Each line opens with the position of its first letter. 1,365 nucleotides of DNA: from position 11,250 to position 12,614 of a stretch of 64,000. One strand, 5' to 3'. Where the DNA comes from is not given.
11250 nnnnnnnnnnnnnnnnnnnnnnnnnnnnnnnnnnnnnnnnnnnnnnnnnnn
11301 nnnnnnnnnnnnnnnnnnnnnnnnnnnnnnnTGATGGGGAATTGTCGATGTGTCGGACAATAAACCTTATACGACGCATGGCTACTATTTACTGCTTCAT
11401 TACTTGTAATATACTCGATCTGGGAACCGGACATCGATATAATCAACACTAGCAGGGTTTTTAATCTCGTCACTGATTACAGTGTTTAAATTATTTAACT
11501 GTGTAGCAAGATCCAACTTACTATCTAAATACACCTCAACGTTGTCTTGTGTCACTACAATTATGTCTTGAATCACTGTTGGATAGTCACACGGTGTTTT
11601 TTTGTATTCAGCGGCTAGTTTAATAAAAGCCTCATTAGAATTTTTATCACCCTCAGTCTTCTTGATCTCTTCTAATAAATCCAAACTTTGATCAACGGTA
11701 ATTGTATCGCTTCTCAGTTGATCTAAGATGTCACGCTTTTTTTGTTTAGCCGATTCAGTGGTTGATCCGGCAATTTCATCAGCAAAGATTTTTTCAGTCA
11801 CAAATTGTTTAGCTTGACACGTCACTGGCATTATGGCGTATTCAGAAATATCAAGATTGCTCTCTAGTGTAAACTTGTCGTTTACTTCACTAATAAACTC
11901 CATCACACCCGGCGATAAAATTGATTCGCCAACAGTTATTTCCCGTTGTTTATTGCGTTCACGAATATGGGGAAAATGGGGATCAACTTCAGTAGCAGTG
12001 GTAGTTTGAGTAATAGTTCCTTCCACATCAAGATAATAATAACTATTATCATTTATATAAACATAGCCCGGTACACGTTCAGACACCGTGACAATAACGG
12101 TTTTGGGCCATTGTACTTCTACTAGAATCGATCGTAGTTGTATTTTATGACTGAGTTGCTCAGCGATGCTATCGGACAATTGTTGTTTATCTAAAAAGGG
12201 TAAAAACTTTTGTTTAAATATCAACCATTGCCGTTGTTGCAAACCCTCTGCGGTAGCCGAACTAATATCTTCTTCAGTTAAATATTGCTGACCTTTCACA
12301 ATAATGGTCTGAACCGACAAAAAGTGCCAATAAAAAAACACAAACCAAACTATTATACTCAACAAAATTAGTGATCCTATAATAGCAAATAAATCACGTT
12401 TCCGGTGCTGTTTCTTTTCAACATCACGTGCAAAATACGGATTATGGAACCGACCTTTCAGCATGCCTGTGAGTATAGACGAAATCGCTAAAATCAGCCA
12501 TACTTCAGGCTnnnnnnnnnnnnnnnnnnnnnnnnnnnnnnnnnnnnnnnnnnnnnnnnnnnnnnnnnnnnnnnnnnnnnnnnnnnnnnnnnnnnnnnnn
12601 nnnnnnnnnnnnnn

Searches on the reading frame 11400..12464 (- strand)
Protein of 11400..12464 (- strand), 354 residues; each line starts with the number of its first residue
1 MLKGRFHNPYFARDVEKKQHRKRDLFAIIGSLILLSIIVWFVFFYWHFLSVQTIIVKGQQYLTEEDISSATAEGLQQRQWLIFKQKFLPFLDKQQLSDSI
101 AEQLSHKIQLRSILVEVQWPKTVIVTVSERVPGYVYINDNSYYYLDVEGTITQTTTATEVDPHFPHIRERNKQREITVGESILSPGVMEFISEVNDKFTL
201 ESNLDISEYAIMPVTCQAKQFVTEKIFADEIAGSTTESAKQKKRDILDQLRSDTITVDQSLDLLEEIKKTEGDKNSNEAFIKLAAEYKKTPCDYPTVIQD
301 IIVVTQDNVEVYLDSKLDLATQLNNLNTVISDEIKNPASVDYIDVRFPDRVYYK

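Call 24: search_protein_families(library=pfam, proteins=[window:11400-12464:-], max_evalue=0.001)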
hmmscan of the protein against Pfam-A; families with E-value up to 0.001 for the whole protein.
window:11400-12464:- (354 aa): 2 families
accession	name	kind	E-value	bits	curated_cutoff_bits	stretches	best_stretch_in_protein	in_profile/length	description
PF22746.1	SHOCT-like_DUF2089-C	-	0.00032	20.6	27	1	243-271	3-31/32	SHOCT-like domain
PF08478.15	POTRA_1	-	0.00065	20.4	23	0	50-130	2-69/69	POTRA domain, FtsQ-type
